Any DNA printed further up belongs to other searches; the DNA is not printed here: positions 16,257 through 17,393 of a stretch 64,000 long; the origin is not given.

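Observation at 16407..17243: DapF-family protein with Cys73->Ser and loss of the second catalytic Cys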

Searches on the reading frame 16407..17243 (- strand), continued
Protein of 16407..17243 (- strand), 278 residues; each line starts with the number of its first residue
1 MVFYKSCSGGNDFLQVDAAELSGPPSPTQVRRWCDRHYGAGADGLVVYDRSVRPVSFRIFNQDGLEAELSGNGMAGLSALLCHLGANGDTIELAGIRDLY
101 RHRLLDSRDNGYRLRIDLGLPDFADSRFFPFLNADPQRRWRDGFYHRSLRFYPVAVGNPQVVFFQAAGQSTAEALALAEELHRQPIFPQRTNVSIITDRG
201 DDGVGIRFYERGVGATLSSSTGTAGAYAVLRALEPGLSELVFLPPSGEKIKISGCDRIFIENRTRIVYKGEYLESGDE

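Call 15: find_encoding_contigs(protein=P0119, flank=10000, max_places=2)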
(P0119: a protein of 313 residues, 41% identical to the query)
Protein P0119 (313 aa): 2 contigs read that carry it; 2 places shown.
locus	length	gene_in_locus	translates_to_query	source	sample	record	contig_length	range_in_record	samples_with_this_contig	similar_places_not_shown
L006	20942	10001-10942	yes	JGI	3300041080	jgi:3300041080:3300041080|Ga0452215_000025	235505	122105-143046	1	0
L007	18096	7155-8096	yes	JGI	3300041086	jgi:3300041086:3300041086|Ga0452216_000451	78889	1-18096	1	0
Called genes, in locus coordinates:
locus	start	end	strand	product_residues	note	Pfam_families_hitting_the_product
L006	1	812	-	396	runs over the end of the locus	PF01637:ATPase_2, PF13401:AAA_22 (weak)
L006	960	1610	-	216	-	-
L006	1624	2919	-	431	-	PF05496:RuvB_N, PF13173:AAA_14 (faint), PF00004:AAA, PF16193:AAA_assoc_2, PF12002:MgsA_C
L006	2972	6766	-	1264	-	PF18072:FGAR-AT_linker, PF02769:AIRS_C, PF13507:GATase_5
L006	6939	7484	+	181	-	PF03692:CxxCxxCC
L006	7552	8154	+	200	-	PF04893:Yip1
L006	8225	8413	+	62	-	-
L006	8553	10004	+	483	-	PF00089:Trypsin, PF13365:Trypsin_2, PF00595:PDZ, PF13180:PDZ_2, PF17820:PDZ_6, PF00595:PDZ (weak), PF13180:PDZ_2, PF17820:PDZ_6 (weak), +2 more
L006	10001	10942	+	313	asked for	PF01678:DAP_epimerase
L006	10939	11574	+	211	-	-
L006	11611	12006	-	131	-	PF00085:Thioredoxin, PF13098:Thioredoxin_2, PF13905:Thioredoxin_8 (faint)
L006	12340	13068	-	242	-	-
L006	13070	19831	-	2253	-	-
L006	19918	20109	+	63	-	-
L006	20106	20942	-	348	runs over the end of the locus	-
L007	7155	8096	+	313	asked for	PF01678:DAP_epimerase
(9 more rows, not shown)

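Call 16: find_encoding_contigs(protein=P0082, flank=10000, max_places=2)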
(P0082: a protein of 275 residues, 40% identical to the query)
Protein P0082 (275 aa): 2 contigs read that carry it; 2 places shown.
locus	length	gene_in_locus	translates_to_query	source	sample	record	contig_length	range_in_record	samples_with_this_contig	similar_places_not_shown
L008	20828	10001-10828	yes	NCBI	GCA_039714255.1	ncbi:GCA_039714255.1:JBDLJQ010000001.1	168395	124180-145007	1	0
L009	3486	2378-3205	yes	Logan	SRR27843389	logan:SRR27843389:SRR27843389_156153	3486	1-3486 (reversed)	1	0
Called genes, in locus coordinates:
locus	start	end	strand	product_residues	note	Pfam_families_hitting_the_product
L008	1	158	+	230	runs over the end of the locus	-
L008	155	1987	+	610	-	-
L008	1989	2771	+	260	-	PF00398:RrnaAD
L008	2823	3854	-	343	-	PF04240:Caroten_synth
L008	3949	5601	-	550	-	PF01268:FTHFS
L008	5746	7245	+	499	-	PF16980:CitMHS_2, PF03600:CitMHS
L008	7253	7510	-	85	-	-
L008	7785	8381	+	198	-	PF04893:Yip1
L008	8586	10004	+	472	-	PF10459:Peptidase_S46 (faint), PF00089:Trypsin, PF13365:Trypsin_2, PF00595:PDZ, PF13180:PDZ_2, PF17820:PDZ_6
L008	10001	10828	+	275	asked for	PF01678:DAP_epimerase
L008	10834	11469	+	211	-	-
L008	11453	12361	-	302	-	PF01509:TruB_N, PF16198:TruB_C_2 (weak)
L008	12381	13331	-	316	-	PF01368:DHH, PF02272:DHHA1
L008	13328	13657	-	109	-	PF02033:RBFA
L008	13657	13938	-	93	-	PF04456:DUF503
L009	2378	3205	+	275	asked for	PF01678:DAP_epimerase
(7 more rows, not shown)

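Call 30: search_protein_representatives(protein=window:16410-17243:-)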
Query: 278 residues. Proteins with E-value up to 0.001 (for the whole library): 9838; up to 1e-10: 2757; up to 1e-30: 23. The best 150 are listed.
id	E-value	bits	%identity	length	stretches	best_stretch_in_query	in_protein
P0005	1.7e-105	368.9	63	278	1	1-278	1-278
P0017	2.0e-57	211.2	48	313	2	87-270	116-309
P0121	3.1e-51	190.9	42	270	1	1-273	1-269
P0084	7.6e-51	189.6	44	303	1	1-274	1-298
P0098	3.1e-50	187.6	45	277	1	1-273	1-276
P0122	3.1e-48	181.1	43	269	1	1-269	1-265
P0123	3.2e-47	177.7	49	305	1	1-271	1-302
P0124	6.2e-47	176.8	43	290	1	1-275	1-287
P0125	5.7e-46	173.6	42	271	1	1-272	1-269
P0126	2.1e-44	168.5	39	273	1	1-273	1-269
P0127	3.5e-44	167.8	43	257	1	1-234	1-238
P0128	1.9e-43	165.4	43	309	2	1-234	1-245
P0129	2.4e-42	161.7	40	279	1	1-272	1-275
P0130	3.3e-42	161.3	39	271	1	1-271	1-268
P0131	1.0e-41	159.7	44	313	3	54-272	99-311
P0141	3.3e-30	121.9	39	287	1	2-241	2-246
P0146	1.9e-28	116.2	32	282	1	2-276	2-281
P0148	3.1e-28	115.4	37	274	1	3-277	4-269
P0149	1.4e-27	113.2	33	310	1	3-244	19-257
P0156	2.2e-25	106.1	37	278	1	8-233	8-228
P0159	7.0e-25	104.4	32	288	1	3-277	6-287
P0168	5.1e-24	101.6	30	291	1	3-273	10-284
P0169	5.7e-24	101.5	36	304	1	3-258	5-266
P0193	2.0e-22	96.4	34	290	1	4-272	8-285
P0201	7.1e-22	94.6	36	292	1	2-264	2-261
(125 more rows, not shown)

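Call 32: search_protein_families(library=ncbifam, proteins=[P0141, P0149, P0156, P0169, P0148, P0159, P0201, P0146, P0168, P0193], max_evalue=0.001)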
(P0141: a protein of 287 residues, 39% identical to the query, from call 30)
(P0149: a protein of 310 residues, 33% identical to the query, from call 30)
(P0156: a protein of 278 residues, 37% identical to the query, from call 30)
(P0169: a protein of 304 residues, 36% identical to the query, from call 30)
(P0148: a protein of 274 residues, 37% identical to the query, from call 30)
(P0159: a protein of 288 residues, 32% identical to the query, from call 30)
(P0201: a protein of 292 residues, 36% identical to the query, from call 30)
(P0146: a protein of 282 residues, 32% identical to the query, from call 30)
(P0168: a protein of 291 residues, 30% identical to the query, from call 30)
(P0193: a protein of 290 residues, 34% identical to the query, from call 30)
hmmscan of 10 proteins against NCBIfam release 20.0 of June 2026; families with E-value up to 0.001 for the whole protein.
P0141 (287 aa): 2 families
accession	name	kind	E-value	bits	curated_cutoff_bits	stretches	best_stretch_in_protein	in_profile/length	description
TIGR00652.1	DapF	equivalog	5.1e-68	229.4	114.65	1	1-278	1-267/270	diaminopimelate epimerase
NF038284.1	bifunc_DapF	exception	3.3e-21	75.8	350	2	142-255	124-237/254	bifunctional diaminopimelate epimerase/glutamate racemase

P0149 (310 aa): 2 families
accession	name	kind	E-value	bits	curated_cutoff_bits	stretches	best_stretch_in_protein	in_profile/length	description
TIGR00652.1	DapF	equivalog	7.1e-62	209.3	114.65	1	19-283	3-265/270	diaminopimelate epimerase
NF038284.1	bifunc_DapF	exception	3e-17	62.8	350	1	22-262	15-238/254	bifunctional diaminopimelate epimerase/glutamate racemase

P0156 (278 aa): 2 families
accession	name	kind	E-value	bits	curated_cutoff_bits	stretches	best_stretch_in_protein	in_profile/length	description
TIGR00652.1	DapF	equivalog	6.7e-58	196.2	114.65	1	5-265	5-265/270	diaminopimelate epimerase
NF038284.1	bifunc_DapF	exception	4.1e-18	65.6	350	1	6-237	15-231/254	bifunctional diaminopimelate epimerase/glutamate racemase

P0169 (304 aa): 2 families
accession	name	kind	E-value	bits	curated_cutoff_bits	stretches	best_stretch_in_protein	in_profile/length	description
TIGR00652.1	DapF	equivalog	1.1e-65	221.8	114.65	1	5-284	3-268/270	diaminopimelate epimerase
NF038284.1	bifunc_DapF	exception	5e-18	65.3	350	1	30-276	32-254/254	bifunctional diaminopimelate epimerase/glutamate racemase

P0148 (274 aa): 2 families
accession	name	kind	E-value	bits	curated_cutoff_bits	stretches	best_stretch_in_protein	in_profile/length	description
TIGR00652.1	DapF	equivalog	8e-59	199.3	114.65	1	3-264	2-268/270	diaminopimelate epimerase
NF038284.1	bifunc_DapF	exception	3.5e-20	72.4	350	1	33-255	35-253/254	bifunctional diaminopimelate epimerase/glutamate racemase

P0159 (288 aa): 2 families
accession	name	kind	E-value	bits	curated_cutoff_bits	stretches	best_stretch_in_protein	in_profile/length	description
TIGR00652.1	DapF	equivalog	5.6e-74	249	114.65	1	5-282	2-268/270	diaminopimelate epimerase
NF038284.1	bifunc_DapF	exception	1.1e-29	103.5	350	1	10-271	16-251/254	bifunctional diaminopimelate epimerase/glutamate racemase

P0201 (292 aa): 2 families
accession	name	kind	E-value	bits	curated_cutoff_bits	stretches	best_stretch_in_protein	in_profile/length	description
TIGR00652.1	DapF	equivalog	3.1e-45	154.7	114.65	1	2-269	2-268/270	diaminopimelate epimerase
NF038284.1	bifunc_DapF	exception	4e-09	36.2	350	0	181-227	170-218/254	bifunctional diaminopimelate epimerase/glutamate racemase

P0146 (282 aa): 2 families
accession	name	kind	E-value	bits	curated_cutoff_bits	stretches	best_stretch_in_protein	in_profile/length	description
TIGR00652.1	DapF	equivalog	3.3e-62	210.4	114.65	1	5-277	5-268/270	diaminopimelate epimerase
NF038284.1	bifunc_DapF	exception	3.4e-18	65.9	350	1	9-267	18-252/254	bifunctional diaminopimelate epimerase/glutamate racemase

P0168 (291 aa): 2 families
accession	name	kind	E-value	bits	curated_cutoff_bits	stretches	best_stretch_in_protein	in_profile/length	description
TIGR00652.1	DapF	equivalog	1.8e-65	221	114.65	1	10-283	3-268/270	diaminopimelate epimerase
NF038284.1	bifunc_DapF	exception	3e-14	53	350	1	162-255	138-234/254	bifunctional diaminopimelate epimerase/glutamate racemase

P0193 (290 aa): 2 families
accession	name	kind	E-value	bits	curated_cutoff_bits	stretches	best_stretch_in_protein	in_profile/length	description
TIGR00652.1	DapF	equivalog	1e-60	205.5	114.65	1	8-282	4-265/270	diaminopimelate epimerase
NF038284.1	bifunc_DapF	exception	1.2e-16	60.8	350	2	164-276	139-253/254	bifunctional diaminopimelate epimerase/glutamate racemase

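Call 33: predict_structure(alignment_id=A1)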
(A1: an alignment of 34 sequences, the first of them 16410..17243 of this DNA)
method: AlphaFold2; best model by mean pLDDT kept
length: 278 residues; sequences in the alignment: 34
mean_pLDDT: 93.0   pTM: 0.89
mean pLDDT of the five models: 93.0, 92.8, 92.4, 92.3, 91.8
residues with pLDDT >= 90: 234; 70-90: 39; 50-70: 3; < 50: 2
segments of 3 or more residues with pLDDT < 50: none
pLDDT, mean of each block of 10 residues (from residue 1): 92 96 94 93 96 96 88 96 92 94 96 97 94 83 91 93 96 96 93 95 95 89 96 95 95 96 95 66
secondary structure, 60 per line:
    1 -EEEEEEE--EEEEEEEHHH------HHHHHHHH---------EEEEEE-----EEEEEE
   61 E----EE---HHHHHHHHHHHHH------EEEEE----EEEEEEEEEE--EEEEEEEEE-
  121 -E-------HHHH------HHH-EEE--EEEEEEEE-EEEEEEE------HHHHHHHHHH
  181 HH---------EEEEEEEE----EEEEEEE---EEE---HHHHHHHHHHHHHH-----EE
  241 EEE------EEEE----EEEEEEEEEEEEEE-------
elements in order: E2-8 E11-17 H27-34 E44-49 E55-61 H71-83 E90-94 E99-108 E111-119 H130-133 E144-146 E149-156 E158-164 H171-182 E192-199 E204-210 E214-216 H220-233 E239-243 E250-253 E258-271

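Call 34: list_cluster_members(proteins=[P0141, P0149, P0156, P0169, P0148, P0159, P0201, P0146, P0168, P0193])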
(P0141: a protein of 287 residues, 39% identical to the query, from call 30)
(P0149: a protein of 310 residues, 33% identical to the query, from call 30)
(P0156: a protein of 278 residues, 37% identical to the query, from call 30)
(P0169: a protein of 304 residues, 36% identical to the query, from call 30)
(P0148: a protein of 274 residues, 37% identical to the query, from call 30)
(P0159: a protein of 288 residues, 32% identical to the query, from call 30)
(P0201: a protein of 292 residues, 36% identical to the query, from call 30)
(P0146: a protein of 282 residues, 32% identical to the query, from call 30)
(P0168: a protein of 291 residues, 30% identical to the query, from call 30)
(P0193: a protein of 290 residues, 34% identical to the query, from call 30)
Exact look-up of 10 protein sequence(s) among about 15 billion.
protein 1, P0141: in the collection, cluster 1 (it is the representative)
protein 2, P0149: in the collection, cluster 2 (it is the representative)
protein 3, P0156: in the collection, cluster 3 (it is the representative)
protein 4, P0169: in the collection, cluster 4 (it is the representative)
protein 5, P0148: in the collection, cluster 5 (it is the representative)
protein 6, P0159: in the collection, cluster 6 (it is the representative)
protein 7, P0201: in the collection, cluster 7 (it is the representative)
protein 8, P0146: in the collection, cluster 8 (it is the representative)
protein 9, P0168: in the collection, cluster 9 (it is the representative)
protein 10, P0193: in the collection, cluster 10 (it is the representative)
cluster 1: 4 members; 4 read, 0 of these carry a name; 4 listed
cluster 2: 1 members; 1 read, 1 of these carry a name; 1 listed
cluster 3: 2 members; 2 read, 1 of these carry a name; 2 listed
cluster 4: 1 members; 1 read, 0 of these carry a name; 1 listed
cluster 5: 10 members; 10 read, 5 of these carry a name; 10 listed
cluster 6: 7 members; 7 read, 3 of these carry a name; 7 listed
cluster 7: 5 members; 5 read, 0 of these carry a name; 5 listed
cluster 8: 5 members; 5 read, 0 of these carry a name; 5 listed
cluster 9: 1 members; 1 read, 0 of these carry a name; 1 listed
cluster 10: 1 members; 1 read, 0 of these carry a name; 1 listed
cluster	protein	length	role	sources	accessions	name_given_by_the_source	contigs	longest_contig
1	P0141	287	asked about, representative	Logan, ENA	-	-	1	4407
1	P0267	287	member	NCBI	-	-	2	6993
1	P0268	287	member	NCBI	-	-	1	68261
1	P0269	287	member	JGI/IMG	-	-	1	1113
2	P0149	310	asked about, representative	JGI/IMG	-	diaminopimelate epimerase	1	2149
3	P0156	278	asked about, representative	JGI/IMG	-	diaminopimelate epimerase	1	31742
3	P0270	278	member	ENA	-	-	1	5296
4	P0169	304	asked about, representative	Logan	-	-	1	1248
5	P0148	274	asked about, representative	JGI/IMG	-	diaminopimelate epimerase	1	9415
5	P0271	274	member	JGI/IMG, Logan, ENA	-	diaminopimelate epimerase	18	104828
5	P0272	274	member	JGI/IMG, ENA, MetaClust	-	\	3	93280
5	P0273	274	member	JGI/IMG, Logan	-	diaminopimelate epimerase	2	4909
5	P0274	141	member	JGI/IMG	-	diaminopimelate epimerase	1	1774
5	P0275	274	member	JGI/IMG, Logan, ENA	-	-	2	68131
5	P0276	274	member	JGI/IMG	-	-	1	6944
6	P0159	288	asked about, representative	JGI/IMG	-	diaminopimelate epimerase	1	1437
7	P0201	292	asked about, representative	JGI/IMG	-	-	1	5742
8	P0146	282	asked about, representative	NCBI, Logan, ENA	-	-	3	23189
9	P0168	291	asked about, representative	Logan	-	-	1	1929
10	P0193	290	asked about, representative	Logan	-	-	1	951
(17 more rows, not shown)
